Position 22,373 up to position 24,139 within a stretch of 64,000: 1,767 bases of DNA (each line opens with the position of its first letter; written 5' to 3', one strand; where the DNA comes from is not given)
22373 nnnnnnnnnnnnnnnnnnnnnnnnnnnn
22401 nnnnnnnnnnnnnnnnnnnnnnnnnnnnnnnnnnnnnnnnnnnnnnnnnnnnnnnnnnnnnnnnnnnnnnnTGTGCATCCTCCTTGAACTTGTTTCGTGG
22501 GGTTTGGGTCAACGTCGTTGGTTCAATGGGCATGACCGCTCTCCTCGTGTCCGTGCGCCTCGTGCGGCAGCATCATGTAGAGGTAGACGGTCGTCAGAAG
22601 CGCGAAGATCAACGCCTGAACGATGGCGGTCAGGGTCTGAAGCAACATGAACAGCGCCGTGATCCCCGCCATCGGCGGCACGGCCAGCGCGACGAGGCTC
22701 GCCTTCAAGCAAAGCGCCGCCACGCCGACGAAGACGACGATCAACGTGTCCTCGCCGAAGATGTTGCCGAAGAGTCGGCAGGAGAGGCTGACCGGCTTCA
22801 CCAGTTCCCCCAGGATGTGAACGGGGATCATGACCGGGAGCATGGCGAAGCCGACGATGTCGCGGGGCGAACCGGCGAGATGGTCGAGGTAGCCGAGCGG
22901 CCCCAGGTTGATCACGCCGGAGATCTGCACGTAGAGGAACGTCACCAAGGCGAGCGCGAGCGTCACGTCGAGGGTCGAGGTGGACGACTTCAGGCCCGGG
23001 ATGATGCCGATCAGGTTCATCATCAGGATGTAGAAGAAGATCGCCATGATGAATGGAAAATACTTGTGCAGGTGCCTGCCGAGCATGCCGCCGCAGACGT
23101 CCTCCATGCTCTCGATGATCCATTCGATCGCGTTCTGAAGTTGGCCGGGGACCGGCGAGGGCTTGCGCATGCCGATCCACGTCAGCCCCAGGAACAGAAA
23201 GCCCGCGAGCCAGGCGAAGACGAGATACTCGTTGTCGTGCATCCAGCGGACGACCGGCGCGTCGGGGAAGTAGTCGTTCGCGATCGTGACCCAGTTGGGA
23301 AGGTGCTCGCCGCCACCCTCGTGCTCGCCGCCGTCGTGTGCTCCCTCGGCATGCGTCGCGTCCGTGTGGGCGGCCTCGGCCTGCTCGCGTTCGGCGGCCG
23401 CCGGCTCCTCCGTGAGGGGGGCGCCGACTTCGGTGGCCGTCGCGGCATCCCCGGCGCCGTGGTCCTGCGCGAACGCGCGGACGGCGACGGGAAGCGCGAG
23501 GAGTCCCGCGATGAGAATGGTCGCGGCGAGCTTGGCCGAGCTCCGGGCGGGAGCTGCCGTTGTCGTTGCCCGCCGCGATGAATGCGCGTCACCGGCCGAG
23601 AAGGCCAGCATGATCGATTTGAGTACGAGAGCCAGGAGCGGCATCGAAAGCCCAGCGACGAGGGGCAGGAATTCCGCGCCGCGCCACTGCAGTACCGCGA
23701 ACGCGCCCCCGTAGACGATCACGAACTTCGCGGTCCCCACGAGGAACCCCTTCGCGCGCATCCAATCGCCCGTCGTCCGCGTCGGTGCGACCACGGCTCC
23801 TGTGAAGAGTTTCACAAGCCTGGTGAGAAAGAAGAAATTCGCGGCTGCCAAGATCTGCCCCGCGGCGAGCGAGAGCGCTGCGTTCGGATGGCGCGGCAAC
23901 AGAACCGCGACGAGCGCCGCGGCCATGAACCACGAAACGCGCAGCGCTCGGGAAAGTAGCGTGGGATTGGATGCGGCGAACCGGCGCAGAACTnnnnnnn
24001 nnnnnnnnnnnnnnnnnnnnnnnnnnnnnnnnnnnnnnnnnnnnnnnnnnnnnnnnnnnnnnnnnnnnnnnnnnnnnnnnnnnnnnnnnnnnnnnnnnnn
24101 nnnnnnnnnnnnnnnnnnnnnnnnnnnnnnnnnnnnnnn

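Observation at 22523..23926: atpI and atpB read as one ORF: no stop codon between the AtpI-like module and Fo subunit a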

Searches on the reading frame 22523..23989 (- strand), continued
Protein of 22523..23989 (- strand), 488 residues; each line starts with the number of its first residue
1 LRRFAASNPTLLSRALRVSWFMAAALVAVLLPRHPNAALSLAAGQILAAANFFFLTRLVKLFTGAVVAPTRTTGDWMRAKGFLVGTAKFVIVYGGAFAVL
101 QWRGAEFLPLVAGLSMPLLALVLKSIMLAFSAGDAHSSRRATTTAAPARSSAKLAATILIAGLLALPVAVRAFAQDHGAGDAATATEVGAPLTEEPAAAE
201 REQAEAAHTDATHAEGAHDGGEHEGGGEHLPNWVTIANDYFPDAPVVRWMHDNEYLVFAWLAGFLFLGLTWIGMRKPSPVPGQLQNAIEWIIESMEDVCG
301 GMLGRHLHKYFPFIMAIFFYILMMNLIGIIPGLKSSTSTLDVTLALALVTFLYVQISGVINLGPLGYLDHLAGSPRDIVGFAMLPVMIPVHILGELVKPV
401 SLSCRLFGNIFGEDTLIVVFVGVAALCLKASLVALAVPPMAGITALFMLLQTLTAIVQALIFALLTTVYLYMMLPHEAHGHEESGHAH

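Call 12: find_related_loci(query=A1, collection=genome_contigs, flank=3000)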
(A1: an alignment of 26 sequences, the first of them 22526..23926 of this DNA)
Query A1 (467 aa) in genome_contigs; peptide patterns used: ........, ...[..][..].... (x = any residue, [..] = any of these).
243 stretches matched a pattern; 135 encode a relative of the query (tblastn E <= 1e-3); the best 80 are kept; 80 distinct loci.
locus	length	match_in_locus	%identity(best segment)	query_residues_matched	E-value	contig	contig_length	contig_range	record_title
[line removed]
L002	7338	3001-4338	71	1-467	0e+0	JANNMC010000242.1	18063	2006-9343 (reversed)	MAG: Candidatus Eisenbacteria bacterium isolate SOY_38_concoct_21 SOY_38_k141_3052878, whole genome shotgun sequence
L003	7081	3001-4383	71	1-467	0e+0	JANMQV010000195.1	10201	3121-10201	MAG: Candidatus Eisenbacteria bacterium isolate OTE_51_metabat_13 OTE_51_k141_4131567, whole genome shotgun sequence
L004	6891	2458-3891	71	1-467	0e+0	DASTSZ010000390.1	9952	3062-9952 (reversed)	MAG TPA_asm: Candidatus Eisenbacteria bacterium isolate SMAG_U2293 k141_854815, whole genome shotgun sequence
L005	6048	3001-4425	70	1-467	0e+0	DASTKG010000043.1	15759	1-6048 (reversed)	MAG TPA_asm: Candidatus Eisenbacteria bacterium isolate SMAG_U1954 k141_1158157, whole genome shotgun sequence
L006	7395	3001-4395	66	1-467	0e+0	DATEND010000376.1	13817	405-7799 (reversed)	MAG TPA_asm: Candidatus Eisenbacteria bacterium isolate SMAG_U8960 k141_1375526, whole genome shotgun sequence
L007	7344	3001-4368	70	1-467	0e+0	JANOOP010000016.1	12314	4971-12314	MAG: Candidatus Eisenbacteria bacterium isolate VAR_43_metabat_14 VAR_43_k141_3505079, whole genome shotgun sequence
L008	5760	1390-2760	68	11-467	0e+0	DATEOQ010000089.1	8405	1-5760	MAG TPA_asm: Candidatus Eisenbacteria bacterium isolate SMAG_U8999 k141_1054212, whole genome shotgun sequence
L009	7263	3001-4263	65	13-467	9e-178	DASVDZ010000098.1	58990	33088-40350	MAG TPA_asm: Candidatus Eisenbacteria bacterium isolate SMAG_U2047 k141_385380, whole genome shotgun sequence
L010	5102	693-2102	63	11-467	5e-177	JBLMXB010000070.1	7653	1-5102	MAG: Hyphomicrobiales bacterium isolate MAG267 PRJNA957066_bin47_renamed_69, whole genome shotgun sequence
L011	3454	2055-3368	62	1-466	2e-178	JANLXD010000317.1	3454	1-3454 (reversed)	MAG: Candidatus Eisenbacteria bacterium isolate OTE_20_metabat_128 OTE_20_k141_2503942, whole genome shotgun sequence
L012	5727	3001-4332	64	1-466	8e-171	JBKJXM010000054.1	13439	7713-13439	MAG: Candidatus Eisenbacteria bacterium isolate swi_bin.175 k127_12314487, whole genome shotgun sequence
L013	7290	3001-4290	60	1-467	3e-167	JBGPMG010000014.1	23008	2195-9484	MAG: Candidatus Eisenbacteria bacterium isolate OBJ_0618_7090110_243 k141_1887171_length_23008_cov_15.0000, whole genome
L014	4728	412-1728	58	1-467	3e-165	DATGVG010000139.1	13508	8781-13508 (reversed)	MAG TPA_asm: Candidatus Limnocylindrales bacterium isolate SMAG_U10550 k141_1260159, whole genome shotgun sequence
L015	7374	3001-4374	67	11-467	0e+0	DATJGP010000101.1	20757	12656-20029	MAG TPA_asm: Candidatus Eisenbacteria bacterium isolate SMAG_U15489 k141_13076619, whole genome shotgun sequence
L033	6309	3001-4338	37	12-467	4e-77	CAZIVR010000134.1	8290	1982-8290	MAG TPA_asm: uncultured bacterium isolate SRP287453_co1_107 genome assembly, contig: NODE_16658_length_8290_cov_27.65962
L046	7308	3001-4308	36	14-456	7e-68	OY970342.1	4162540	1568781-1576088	MAG: Candidatus Eisenbacteria bacterium isolate MFD02242.bin.c.1 genome assembly, chromosome: 1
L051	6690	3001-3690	49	235-467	5e-66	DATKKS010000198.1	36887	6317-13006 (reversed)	MAG TPA_asm: Candidatus Saccharimonadales bacterium isolate SMAG_U14664 k141_205619, whole genome shotgun sequence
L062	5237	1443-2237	44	182-454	2e-61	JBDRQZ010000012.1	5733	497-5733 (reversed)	MAG: bacterium isolate MEGAHIT-group-2.70 k141_1245420, whole genome shotgun sequence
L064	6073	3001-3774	43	203-461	2e-61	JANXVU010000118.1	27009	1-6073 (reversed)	MAG: Candidatus Eisenbacteria bacterium isolate GL140_1_metabat_173 GL140_1_k141_125745, whole genome shotgun sequence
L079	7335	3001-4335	34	20-467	1e-56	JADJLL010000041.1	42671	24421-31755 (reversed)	MAG: Candidatus Eisenbacteria bacterium isolate EsbW_18-Q3-R4-48_BAT3C.113 tig00058113-10-435460, whole genome shotgun s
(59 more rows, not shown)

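Call 31: search_protein_families(library=pfam, proteins=[window:22523-23989:-, L046:2914-4365:+, L051:2450-2866:+, L062:1003-1410:+, L064:2570-2971:+, L033:2920-4347:+, L079:2884-4338:+], max_evalue=0.1)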
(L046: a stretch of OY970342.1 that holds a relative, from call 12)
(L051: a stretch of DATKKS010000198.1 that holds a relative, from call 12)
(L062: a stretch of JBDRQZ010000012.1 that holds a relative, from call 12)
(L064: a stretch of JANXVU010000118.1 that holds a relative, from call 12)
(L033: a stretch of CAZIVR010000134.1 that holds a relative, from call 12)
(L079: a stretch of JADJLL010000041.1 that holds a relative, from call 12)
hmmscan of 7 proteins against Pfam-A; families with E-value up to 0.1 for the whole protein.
window:22523-23989:- (488 aa): 2 families
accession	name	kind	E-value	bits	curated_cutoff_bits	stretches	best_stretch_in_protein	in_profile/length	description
PF00119.25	ATP-synt_A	-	2.8e-50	171.6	33.9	1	257-470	2-216/217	ATP synthase A chain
PF03899.21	ATP-synt_I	-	3.8e-05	24.5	25.1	1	15-115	2-99/99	ATP synthase I chain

L046:2914-4365:+ (483 aa): 1 family
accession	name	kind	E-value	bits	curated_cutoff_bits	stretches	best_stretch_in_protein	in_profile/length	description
PF00119.25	ATP-synt_A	-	4e-53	180.9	33.9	1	249-458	3-216/217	ATP synthase A chain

L051:2450-2866:+ (138 aa): 1 family
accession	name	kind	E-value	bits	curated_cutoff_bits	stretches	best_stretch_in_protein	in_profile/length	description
PF03899.21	ATP-synt_I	-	0.00059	20.7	25.1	1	12-101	5-98/99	ATP synthase I chain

L062:1003-1410:+ (135 aa): 1 family
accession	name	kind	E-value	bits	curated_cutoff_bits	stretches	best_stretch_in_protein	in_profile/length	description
PF03899.21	ATP-synt_I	-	2e-06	28.6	25.1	1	8-101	1-98/99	ATP synthase I chain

L064:2570-2971:+ (133 aa): 2 families
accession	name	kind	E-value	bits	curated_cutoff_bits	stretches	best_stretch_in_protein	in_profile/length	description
PF20176.3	DUF6541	-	0.015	14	29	1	15-100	40-123/646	Family of unknown function (DUF6541)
PF03899.21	ATP-synt_I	-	0.046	14.6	25.1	1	11-101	5-99/99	ATP synthase I chain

L033:2920-4347:+ (475 aa): 1 family
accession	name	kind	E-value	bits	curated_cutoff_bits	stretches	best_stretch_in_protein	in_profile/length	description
PF00119.25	ATP-synt_A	-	3.1e-51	174.7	33.9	1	244-454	2-216/217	ATP synthase A chain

L079:2884-4338:+ (484 aa): 1 family
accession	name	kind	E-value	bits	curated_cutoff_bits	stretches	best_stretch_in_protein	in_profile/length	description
PF00119.25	ATP-synt_A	-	4.6e-46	157.8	33.9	1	250-461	2-216/217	ATP synthase A chain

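Call 44: predict_structure(alignment_id=A2)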
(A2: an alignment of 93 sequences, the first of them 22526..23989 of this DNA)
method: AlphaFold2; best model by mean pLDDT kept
length: 488 residues; sequences in the alignment: 93
mean_pLDDT: 68.3   pTM: 0.41
mean pLDDT of the five models: 68.3, 67.5, 66.9, 65.5, 65.4
residues with pLDDT >= 90: 105; 70-90: 129; 50-70: 153; < 50: 101
segments of 3 or more residues with pLDDT < 50: 137-147, 180-227, 334-337, 339-341, 410-412, 414-416, 438-441, 474-488
pLDDT, mean of each block of 10 residues (from residue 1): 56 89 96 97 97 94 95 97 97 96 95 93 83 55 48 70 73 60 41 35 29 31 45 79 88 76 76 67 72 76 81 75 63 50 58 74 77 62 65 62 53 51 61 53 53 62 55 46 37
secondary structure, 60 per line:
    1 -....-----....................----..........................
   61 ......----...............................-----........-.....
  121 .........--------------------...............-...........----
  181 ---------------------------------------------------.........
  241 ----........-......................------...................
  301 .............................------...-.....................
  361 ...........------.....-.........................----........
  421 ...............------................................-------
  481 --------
elements in order: H2-5 H11-30 H35-66 H71-101 H107-114 H116-129 H150-164 H166-176 H232-240 H245-252 H254-275 H282-329 H340-371 H378-382 H384-408 H413-435 H442-473

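Call 48: fold_search(model_id=the predicted structure, library=pdb)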
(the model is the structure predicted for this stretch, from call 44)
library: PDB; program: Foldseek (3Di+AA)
matches with E <= 10: 37; with E <= 0.001: 1
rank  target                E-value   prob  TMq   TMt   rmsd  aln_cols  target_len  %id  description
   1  9its_Z                6.7e-04  1.00  0.21  0.34  15.1       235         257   27  Chloroflexus aurantiacus ADP-bound ATP synthase, state 1 (released 2025-03-19)
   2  9itt_T                2.0e-03  1.00  0.21  0.39  14.8       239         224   28  Chloroflexus aurantiacus ADP-bound ATP synthase, state 2 (released 2025-03-19)
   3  8h9j_N                3.0e-02  1.00  0.19  0.37  14.5       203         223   22  Human ATP synthase state2 subregion 3 (released 2023-05-31)
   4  6zbb_a                3.4e-02  1.00  0.20  0.39  15.5       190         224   22  bovine ATP synthase Fo domain (released 2020-09-09)
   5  8f29_X                5.0e-02  0.99  0.22  0.41  14.7       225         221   24  Yeast ATP synthase in conformation-1 at pH 6 (released 2024-02-07)
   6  9b3j_N                6.0e-02  1.00  0.21  0.41  15.8       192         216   23  Artemia franciscana ATP synthase state 2 (composite structure), pH 8.0 (released 2025-03-26)
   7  6tt7_N                6.6e-02  0.99  0.19  0.37  15.6       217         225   22  Ovine ATP synthase 1a state (released 2020-09-23)
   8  6ziq_a                8.8e-02  0.99  0.20  0.38  15.6       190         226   22  bovine ATP synthase stator domain, state 1 (released 2020-09-09)
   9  6b2z_M                8.8e-02  0.99  0.23  0.38  15.8       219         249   22  Cryo-EM structure of the dimeric FO region of yeast mitochondrial ATP synthase (released 2017-11-08)
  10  6zmr_a                1.3e-01  0.97  0.20  0.37  15.9       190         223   21  Porcine ATP synthase Fo domain (released 2020-09-09)
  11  9byk_a                1.7e-01  0.97  0.20  0.40  14.8       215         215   19  Cryo-EM structure of ATP synthase E state (released 2025-08-06)
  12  6wtd_X                3.8e-01  0.90  0.23  0.44  15.8       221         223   23  Monomer yeast ATP synthase Fo reconstituted in nanodisc with inhibitor of Bedaquiline bound (released 2020-08-26)
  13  6j54_a                1.1e+00  0.57  0.20  0.38  16.4       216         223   19  Cryo-EM structure of the mammalian E-state ATP synthase FO section (released 2019-06-26)
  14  9div_E                1.4e+00  0.85  0.18  0.50   5.1       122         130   14  The crystal structure of de novo designed ChuA binding protein C8 (released 2025-05-21)
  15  9div_A                2.4e+00  0.51  0.17  0.44   5.6       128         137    9  The crystal structure of de novo designed ChuA binding protein C8 (released 2025-05-21)
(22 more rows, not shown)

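Call 65: find_encoding_contigs(protein=window:22523-23926:-, flank=1500, max_places=3)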
Protein window:22523-23926:- (467 aa): no gene with exactly this product is on record in the collection.

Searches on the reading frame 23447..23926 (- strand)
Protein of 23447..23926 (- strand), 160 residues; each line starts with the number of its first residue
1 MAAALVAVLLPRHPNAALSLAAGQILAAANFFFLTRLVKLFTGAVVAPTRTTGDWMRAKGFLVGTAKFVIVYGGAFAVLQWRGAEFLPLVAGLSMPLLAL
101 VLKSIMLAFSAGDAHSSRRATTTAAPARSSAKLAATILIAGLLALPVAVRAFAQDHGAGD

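Call 35: search_protein_representatives(protein=window:23447-23926:-)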
Query: 160 residues. Proteins with E-value up to 0.001 (for the whole library): 8; up to 1e-10: 2; up to 1e-30: 1. The best 8 are listed.
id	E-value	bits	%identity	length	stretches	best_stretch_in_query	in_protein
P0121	1.9e-65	235.5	78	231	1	1-158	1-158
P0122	9.1e-14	68.0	46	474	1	2-146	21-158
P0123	5.1e-10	55.8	46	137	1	2-82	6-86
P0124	4.4e-09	52.8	39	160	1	2-125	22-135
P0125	1.6e-05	41.2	47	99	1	2-90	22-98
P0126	1.9e-04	37.7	58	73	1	2-44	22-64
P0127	2.4e-04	37.4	34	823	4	15-59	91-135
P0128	4.6e-04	36.5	39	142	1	2-99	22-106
